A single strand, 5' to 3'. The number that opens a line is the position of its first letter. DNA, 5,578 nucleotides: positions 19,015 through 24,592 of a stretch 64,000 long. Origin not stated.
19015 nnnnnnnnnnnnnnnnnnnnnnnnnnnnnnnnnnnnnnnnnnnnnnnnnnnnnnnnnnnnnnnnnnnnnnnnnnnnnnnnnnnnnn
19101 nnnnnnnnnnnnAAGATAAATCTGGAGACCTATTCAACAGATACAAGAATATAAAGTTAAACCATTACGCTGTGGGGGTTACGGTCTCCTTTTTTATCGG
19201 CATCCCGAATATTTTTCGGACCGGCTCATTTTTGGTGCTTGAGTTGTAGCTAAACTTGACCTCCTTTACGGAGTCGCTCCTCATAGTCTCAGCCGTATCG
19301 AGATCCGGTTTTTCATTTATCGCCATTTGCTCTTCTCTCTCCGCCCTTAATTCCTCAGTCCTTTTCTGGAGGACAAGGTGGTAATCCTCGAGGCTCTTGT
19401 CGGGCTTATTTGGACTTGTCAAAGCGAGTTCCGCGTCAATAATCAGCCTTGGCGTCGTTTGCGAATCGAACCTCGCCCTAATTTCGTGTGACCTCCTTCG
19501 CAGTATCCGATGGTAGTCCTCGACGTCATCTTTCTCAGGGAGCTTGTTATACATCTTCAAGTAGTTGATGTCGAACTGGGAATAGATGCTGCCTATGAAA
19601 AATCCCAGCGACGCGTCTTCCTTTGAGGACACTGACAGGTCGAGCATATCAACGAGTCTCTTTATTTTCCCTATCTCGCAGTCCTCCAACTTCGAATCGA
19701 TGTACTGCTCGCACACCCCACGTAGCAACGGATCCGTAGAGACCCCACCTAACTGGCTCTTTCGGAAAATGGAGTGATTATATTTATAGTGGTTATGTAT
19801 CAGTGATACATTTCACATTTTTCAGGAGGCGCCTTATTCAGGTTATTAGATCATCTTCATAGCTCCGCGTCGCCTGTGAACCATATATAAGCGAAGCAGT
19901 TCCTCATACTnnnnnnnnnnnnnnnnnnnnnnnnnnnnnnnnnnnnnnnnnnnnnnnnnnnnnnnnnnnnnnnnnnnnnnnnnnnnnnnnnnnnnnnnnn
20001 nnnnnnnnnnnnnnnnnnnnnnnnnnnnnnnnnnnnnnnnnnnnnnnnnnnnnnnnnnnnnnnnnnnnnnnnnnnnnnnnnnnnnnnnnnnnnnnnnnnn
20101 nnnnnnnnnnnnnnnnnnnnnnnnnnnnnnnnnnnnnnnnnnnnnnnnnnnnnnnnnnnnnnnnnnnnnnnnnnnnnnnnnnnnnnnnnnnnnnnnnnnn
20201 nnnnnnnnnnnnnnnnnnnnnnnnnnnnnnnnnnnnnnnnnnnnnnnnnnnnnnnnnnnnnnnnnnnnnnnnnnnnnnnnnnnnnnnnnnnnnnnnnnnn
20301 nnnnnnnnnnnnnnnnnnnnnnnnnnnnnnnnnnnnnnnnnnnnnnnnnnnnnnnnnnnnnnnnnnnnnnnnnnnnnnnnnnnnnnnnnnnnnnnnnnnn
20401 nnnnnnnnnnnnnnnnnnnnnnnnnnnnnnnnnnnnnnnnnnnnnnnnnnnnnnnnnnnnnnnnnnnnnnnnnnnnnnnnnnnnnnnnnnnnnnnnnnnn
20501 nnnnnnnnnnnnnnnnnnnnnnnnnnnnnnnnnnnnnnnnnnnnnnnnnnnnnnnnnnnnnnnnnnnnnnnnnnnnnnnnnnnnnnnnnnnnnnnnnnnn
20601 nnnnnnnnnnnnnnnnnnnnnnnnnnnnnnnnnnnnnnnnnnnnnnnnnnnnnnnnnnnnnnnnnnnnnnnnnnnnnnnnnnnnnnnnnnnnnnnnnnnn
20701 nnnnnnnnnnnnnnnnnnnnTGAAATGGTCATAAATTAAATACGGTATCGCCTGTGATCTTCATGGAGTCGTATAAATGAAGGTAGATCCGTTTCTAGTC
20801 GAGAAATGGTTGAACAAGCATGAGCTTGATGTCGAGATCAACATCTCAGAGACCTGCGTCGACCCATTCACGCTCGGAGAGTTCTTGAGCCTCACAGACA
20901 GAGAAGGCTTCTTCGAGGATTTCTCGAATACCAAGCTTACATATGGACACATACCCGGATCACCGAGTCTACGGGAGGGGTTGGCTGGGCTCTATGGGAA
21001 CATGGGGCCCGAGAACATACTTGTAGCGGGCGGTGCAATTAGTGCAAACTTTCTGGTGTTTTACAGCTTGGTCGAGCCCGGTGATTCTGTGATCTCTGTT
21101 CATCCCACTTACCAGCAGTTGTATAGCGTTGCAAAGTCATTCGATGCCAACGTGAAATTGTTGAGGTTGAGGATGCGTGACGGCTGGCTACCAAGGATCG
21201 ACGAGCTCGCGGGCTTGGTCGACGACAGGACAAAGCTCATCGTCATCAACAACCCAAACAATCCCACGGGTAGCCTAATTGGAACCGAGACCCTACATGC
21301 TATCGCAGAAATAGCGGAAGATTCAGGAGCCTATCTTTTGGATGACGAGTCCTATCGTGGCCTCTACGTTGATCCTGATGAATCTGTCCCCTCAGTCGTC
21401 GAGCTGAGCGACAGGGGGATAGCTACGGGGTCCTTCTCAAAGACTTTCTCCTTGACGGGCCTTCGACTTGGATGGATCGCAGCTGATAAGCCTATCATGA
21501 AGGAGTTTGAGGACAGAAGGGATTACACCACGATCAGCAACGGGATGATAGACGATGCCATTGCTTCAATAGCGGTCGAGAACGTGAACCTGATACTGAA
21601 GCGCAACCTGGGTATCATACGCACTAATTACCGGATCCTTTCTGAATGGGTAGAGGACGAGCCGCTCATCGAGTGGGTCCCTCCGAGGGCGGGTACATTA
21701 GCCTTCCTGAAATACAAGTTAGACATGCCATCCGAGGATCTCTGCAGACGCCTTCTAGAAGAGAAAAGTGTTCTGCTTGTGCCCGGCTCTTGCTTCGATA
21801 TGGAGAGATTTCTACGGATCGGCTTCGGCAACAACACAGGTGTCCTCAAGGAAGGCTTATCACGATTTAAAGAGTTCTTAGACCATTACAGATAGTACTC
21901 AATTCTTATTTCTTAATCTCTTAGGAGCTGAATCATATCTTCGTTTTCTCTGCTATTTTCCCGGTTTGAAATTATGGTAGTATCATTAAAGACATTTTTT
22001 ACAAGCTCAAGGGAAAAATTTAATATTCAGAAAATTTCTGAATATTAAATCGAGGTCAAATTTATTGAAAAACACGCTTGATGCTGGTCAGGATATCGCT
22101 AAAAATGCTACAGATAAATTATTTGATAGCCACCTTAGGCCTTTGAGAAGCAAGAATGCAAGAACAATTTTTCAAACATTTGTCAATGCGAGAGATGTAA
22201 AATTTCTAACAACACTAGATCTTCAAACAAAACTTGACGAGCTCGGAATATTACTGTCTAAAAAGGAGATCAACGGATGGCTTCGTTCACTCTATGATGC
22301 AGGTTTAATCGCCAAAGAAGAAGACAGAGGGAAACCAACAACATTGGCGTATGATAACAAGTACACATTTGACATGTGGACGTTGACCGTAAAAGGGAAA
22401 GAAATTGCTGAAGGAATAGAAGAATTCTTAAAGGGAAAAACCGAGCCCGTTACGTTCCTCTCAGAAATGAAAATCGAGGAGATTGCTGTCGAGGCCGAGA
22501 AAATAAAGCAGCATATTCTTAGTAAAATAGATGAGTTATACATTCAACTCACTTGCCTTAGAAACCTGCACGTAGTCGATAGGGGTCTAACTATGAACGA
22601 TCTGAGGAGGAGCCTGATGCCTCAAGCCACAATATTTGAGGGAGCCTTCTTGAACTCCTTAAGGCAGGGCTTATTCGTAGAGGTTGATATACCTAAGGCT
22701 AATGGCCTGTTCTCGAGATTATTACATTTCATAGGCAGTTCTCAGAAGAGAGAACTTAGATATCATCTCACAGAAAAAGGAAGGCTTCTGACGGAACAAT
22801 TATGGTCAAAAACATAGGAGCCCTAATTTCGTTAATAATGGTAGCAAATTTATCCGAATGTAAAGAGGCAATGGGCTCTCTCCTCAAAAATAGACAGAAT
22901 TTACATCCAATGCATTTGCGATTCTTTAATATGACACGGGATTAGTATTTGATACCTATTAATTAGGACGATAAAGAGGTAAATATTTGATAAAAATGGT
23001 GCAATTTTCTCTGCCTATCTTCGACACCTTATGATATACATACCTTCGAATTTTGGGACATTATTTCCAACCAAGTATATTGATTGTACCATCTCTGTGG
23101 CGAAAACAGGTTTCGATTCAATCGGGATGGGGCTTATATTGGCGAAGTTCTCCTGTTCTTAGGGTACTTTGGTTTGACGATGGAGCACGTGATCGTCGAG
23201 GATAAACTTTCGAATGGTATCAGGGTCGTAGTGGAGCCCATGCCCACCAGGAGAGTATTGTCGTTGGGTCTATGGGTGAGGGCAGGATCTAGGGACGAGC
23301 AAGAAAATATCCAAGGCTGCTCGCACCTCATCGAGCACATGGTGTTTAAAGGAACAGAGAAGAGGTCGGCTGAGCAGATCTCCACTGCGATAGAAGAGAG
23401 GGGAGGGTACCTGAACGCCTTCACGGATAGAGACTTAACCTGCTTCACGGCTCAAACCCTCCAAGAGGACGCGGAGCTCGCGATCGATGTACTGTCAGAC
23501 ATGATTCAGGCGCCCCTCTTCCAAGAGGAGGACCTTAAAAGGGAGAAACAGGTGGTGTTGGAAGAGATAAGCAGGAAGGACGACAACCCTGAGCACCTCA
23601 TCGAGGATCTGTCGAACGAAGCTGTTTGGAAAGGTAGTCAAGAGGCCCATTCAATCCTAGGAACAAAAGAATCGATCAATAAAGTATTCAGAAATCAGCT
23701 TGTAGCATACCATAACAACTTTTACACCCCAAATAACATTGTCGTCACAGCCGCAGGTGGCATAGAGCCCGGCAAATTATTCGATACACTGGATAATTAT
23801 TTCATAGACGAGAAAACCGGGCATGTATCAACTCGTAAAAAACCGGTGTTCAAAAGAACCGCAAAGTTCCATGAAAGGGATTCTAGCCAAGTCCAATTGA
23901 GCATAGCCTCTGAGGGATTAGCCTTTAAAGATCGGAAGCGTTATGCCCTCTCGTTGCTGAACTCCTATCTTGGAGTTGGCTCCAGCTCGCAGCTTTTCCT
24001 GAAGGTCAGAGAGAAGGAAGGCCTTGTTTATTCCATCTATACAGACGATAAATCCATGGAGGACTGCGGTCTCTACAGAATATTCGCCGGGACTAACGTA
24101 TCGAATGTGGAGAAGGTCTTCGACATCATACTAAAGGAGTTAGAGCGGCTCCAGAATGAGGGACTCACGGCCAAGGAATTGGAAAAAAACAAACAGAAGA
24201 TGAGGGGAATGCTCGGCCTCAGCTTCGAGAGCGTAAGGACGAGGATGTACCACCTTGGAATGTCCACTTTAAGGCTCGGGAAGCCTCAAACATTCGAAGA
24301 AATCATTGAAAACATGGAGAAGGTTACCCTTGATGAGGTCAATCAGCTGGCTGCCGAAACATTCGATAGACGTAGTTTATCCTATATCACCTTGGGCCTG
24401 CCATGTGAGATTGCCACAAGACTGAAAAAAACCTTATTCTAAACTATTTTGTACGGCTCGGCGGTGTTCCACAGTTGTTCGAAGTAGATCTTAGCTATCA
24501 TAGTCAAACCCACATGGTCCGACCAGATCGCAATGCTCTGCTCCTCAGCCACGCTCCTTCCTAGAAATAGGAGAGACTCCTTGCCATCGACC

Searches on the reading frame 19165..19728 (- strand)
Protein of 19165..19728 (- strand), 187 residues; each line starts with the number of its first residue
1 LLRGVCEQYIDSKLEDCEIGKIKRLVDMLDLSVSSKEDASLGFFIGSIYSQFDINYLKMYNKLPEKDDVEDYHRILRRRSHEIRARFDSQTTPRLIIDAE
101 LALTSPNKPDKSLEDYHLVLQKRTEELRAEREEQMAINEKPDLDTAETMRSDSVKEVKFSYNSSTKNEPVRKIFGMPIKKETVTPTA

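Call 25: search_protein_families(library=pfam, proteins=[window:19165-19728:-], max_evalue=0.00001)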
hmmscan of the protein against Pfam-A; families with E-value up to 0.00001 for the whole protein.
window:19165-19728:- (187 aa): 0 families

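Call 48: search_protein_families(library=pfam, proteins=[window:19165-19728:-], max_evalue=0.001)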
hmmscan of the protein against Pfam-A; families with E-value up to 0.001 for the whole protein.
window:19165-19728:- (187 aa): 1 family
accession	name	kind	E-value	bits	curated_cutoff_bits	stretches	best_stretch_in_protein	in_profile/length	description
PF08331.15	QueG_DUF1730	-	0.00025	21.4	25.1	0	114-135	45-66/77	Epoxyqueuosine reductase QueG, DUF1730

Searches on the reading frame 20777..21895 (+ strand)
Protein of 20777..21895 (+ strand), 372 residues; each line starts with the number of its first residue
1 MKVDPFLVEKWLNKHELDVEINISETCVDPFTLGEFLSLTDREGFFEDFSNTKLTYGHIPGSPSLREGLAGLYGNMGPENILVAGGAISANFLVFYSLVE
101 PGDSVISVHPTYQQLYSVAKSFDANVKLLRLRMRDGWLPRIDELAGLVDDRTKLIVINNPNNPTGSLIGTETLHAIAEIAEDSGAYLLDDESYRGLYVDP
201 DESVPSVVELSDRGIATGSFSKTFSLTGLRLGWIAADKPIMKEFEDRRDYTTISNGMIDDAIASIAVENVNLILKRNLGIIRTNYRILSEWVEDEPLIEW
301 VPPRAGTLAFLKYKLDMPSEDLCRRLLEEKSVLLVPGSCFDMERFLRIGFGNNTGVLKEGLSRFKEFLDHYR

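Call 25: search_protein_families(library=pfam, proteins=[window:20777-21895:+], max_evalue=0.00001)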
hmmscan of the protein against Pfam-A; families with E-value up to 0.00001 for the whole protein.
window:20777-21895:+ (372 aa): 1 family
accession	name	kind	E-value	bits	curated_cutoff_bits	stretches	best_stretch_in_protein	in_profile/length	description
PF00155.27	Aminotran_1_2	-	8.4e-43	147.4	19.7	1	53-363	35-360/361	Aminotransferase class I and II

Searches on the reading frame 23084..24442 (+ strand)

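Call 25: search_protein_families(library=pfam, proteins=[window:23084-24442:+], max_evalue=0.00001)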
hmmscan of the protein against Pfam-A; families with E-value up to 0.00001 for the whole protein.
window:23084-24442:+ (452 aa): 2 families
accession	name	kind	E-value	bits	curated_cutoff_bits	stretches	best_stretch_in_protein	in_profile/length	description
PF00675.25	Peptidase_M16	-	7.9e-42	143.1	22.3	1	47-195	1-149/149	Insulinase (Peptidase family M16)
PF05193.26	Peptidase_M16_C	-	1.7e-34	119.7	23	1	203-372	4-180/181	Peptidase M16 inactive domain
